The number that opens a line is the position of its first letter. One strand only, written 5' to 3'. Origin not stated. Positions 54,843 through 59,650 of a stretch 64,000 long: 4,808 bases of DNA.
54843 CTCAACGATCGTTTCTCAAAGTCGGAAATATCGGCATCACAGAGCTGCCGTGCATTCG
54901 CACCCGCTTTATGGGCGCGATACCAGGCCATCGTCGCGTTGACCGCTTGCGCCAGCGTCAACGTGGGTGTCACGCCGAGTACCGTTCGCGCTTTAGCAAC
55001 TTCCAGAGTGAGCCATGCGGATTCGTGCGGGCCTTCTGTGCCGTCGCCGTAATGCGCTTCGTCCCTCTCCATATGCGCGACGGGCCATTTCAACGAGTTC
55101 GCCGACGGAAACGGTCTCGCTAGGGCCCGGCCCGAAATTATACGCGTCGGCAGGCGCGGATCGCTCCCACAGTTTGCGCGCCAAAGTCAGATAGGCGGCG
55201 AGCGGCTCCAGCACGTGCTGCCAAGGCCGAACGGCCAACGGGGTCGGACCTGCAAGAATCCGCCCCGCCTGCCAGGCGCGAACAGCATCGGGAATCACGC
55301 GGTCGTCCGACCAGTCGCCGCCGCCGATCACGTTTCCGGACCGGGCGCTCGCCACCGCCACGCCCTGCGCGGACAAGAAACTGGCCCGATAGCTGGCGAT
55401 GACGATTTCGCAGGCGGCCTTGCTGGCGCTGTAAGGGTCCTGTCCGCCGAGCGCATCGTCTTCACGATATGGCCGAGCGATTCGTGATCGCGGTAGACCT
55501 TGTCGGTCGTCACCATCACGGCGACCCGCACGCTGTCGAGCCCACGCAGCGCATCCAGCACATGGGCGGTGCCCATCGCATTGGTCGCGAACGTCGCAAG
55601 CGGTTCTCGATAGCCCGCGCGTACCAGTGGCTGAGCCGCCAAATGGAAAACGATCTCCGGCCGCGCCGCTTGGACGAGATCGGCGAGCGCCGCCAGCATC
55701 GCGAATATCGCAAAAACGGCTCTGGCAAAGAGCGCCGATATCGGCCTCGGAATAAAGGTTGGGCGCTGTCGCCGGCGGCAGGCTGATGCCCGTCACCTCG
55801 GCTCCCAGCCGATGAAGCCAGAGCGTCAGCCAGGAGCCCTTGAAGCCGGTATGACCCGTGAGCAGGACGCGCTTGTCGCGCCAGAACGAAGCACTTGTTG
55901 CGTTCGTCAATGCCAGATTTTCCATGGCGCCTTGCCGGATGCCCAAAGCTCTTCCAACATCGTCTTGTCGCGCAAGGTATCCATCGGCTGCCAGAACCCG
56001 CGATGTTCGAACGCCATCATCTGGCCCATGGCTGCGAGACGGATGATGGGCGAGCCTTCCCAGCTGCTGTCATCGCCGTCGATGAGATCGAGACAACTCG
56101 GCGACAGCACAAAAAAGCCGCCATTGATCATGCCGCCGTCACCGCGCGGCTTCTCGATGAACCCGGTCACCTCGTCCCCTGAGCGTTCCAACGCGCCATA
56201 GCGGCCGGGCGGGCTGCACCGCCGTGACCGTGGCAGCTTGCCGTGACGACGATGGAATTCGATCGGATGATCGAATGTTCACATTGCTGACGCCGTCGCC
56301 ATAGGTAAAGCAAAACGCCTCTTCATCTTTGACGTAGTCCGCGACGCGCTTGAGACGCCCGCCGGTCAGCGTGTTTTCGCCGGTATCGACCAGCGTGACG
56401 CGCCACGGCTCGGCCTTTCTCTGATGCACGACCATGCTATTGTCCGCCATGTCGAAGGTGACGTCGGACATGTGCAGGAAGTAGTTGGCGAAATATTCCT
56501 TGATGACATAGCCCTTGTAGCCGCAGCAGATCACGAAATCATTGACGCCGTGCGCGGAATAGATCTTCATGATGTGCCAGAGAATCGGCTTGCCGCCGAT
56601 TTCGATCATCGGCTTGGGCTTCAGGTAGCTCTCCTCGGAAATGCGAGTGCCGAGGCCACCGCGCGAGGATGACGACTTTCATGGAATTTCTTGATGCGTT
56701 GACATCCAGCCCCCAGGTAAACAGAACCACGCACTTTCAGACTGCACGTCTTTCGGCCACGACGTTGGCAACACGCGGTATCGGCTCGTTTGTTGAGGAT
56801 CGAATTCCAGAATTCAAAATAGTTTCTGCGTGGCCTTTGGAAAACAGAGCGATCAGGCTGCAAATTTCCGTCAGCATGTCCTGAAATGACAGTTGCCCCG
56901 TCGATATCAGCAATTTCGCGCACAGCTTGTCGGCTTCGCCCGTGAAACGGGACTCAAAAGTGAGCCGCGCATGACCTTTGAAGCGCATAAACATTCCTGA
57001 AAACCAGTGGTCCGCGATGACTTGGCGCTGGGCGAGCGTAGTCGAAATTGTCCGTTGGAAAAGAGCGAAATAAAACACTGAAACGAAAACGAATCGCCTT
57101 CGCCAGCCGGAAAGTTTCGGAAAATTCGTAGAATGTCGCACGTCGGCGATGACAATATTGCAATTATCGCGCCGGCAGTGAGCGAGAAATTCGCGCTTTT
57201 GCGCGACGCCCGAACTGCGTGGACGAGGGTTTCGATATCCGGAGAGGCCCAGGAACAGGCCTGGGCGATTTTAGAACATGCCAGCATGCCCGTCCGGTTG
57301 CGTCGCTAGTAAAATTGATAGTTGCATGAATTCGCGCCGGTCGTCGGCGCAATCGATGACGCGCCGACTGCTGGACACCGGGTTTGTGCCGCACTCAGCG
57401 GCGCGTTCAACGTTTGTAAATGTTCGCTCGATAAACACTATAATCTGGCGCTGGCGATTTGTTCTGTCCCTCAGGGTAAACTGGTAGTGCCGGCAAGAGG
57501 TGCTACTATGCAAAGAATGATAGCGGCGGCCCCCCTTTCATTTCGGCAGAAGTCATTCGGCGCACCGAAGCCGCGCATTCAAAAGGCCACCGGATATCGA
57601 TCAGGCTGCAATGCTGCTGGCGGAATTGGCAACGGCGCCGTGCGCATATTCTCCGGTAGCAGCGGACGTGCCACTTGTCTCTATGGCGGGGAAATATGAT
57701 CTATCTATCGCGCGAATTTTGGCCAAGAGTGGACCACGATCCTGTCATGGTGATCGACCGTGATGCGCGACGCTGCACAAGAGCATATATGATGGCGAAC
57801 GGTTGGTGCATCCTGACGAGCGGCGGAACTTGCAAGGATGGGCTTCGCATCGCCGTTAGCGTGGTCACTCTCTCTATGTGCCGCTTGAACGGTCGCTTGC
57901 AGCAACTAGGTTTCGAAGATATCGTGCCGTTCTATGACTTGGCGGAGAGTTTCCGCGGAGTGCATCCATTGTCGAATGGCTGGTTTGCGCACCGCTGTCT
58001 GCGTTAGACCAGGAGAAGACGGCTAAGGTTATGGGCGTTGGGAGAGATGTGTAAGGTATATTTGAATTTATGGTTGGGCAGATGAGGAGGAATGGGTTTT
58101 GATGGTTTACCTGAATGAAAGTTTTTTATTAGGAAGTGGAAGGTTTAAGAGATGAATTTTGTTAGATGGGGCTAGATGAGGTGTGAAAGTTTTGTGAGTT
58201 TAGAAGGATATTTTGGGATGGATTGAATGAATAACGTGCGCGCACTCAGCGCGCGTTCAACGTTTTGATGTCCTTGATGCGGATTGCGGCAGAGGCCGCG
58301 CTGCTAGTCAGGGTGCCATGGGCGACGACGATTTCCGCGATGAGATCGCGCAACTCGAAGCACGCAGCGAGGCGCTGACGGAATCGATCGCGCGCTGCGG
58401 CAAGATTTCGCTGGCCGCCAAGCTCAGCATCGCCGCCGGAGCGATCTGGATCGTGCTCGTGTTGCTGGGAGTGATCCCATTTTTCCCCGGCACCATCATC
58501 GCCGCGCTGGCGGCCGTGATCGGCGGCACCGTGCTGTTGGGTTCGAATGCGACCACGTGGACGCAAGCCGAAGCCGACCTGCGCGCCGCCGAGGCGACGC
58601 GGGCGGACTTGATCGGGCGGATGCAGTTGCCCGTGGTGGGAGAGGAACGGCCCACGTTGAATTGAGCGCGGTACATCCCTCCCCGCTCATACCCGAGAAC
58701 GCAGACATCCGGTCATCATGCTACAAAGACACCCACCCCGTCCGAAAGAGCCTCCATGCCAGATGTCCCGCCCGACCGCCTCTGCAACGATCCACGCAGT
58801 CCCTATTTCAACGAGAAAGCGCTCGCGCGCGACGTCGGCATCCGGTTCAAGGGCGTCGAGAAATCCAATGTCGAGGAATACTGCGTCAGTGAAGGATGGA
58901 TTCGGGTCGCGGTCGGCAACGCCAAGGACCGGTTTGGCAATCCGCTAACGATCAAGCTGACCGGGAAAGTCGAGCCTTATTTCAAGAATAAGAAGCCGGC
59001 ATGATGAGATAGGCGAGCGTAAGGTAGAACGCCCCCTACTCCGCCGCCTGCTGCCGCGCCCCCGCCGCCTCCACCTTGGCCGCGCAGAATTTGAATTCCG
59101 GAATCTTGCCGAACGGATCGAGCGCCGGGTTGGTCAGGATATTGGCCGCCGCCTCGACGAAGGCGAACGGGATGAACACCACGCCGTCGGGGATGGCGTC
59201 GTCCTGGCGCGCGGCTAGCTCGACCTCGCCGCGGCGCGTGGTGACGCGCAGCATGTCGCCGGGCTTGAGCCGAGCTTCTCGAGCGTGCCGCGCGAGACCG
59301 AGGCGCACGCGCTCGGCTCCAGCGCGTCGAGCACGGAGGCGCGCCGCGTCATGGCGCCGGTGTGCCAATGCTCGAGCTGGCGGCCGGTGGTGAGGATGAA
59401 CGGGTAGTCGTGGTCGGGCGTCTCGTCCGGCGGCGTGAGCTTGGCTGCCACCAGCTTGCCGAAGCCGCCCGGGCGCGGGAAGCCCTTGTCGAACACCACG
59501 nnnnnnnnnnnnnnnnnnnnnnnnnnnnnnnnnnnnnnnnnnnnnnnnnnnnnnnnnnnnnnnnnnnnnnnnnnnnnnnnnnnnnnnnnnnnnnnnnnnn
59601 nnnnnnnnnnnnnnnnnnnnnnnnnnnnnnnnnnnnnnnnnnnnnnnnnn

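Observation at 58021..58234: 214-nt almost cytosine-free tract tiled by gap-free mini-ORFs at the island/core junction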

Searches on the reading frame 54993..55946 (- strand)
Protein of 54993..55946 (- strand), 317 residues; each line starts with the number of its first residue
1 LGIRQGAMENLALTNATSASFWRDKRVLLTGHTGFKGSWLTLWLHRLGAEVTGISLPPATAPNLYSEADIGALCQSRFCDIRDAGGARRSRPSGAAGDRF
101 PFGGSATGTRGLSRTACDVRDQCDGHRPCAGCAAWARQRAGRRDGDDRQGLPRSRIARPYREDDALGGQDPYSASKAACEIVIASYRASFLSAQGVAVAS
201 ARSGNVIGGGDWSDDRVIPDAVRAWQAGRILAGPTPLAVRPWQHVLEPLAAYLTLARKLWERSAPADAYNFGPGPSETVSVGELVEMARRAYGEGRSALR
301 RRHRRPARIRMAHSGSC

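Call 41: search_protein_families(library=pfam, proteins=[window:54993-55946:-], max_evalue=0.001)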
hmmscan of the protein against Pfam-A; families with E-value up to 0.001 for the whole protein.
window:54993-55946:- (317 aa): 2 families
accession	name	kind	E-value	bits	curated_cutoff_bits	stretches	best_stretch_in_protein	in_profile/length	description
PF01370.27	Epimerase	-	5.6e-11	42.8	20.9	1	162-260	129-229/240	NAD dependent epimerase/dehydratase family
PF16363.11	GDP_Man_Dehyd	-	1.2e-07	31.9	27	0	158-294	139-268/332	GDP-mannose 4,6 dehydratase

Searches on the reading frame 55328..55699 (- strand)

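Call 41: search_protein_families(library=pfam, proteins=[window:55328-55699:-], max_evalue=0.001)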
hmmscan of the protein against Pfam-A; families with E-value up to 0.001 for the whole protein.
window:55328-55699:- (123 aa): 3 families
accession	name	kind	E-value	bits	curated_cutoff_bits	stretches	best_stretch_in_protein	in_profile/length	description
PF16363.11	GDP_Man_Dehyd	-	1.9e-10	41.2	27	1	4-69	66-133/332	GDP-mannose 4,6 dehydratase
PF01370.27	Epimerase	-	2.1e-09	37.6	20.9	1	4-74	55-124/240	NAD dependent epimerase/dehydratase family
PF02719.21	Polysacc_synt_2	-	5.3e-07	29.5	20.2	1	5-77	69-140/293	Polysaccharide biosynthesis protein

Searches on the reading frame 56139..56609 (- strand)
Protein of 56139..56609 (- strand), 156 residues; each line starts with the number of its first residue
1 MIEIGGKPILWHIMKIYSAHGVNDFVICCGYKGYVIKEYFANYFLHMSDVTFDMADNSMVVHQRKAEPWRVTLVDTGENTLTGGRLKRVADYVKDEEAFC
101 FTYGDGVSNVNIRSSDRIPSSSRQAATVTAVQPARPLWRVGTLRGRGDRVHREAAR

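Call 12: search_protein_families(library=pfam, proteins=[window:56139-56609:-], max_evalue=1)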
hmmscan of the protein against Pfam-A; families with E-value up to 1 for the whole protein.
window:56139-56609:- (156 aa): 1 family
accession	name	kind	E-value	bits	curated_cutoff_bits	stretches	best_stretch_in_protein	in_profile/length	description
PF12804.13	NTP_transf_3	-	0.14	12.8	27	1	2-33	19-50/160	MobA-like NTP transferase domain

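Call 41: search_protein_families(library=pfam, proteins=[window:56139-56609:-], max_evalue=0.001)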
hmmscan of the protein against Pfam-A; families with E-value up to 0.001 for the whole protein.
window:56139-56609:- (156 aa): 0 families

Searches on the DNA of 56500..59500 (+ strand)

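Call 4: search_rna_families(source=window, start=56500, end=59500, threshold=evalue, max_evalue=10)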
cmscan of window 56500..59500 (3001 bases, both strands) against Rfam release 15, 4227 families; matches with E-value up to 10: 5.
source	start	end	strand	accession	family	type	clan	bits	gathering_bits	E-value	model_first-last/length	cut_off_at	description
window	58335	58381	+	RF01737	flpD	Cis-reg;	-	16.8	40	3.7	1-47/47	no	flpD RNA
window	58674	58723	-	RF01136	sR28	Gene; snRNA; snoRNA; CD-box;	-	15.3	39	0.77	1-55/55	no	Small nucleolar RNA sR28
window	58227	58336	+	RF02883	BcKCsr2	Gene; sRNA;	-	13.6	40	8.3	1-129/129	no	Burkholderia sRNA 2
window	56979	57001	+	RF00140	Alpha_RBS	Cis-reg;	-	13.1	38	8.2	1-110/110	no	Alpha operon ribosome binding site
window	58410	58434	-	RF01119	sR32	Gene; snRNA; snoRNA; CD-box;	-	11.8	40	7.2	1-57/57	no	Small nucleolar RNA sR32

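Call 10: search_dna_similar(query=window:57980-58280:+, collection=plasmids, mode=distant, max_evalue=1)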
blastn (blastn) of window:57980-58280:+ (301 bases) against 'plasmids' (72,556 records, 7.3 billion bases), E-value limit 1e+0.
Records with a match: 2; places in all: 2; records where one place covers at least 80% of the query: 0.
Best place of each record, by identity: 95-99% 2.
By first word of the organism name: Staphylococcus 2.
By predicted mobility (MOB-suite, as given by PLSDB): mobilizable 2.
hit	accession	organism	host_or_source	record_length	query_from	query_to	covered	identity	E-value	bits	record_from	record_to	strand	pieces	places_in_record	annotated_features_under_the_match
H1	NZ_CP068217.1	Staphylococcus pasteuri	-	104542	73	97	8%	96.0%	9e-1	42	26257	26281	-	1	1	none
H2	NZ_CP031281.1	Staphylococcus pasteuri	Milker's hand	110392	73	97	8%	96.0%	9e-1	42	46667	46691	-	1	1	none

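Call 11: search_dna_similar(query=window:57980-58280:+, collection=phages, mode=distant, max_evalue=1)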
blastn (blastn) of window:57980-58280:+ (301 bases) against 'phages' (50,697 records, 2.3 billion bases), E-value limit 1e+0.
Records with a match: 2; places in all: 2; records where one place covers at least 80% of the query: 0.
Best place of each record, by identity: 95-99% 1; 80-90% 1.
By first word of the organism name: uncultured 1; Roseburia 1.
By host as written in the record: - 2.
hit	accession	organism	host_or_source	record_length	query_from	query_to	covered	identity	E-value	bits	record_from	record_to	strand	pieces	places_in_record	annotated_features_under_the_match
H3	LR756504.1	uncultured phage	metagenomic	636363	144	179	12%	88.9%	2e-2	45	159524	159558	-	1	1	record has no annotation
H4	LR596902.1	Roseburia phage Jekyll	-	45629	132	156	8%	96.0%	3e-1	42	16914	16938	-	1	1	minor capsid protein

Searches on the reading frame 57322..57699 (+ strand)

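Call 12: search_protein_families(library=pfam, proteins=[window:57322-57699:+], max_evalue=1)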
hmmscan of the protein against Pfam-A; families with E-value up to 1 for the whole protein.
window:57322-57699:+ (125 aa): 2 families
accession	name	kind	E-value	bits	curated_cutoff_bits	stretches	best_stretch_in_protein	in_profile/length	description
PF24632.1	DUF7629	-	0.078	13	27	1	23-41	38-56/83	Domain of unknown function (DUF7629)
PF15858.10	LCE6A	-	0.11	13.2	27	1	28-77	11-60/81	Late cornified envelope protein 6A family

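Call 13: search_protein_families(library=ncbifam, proteins=[window:57322-57699:+], max_evalue=1)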
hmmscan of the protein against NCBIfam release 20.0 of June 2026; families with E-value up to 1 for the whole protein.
window:57322-57699:+ (125 aa): 0 families
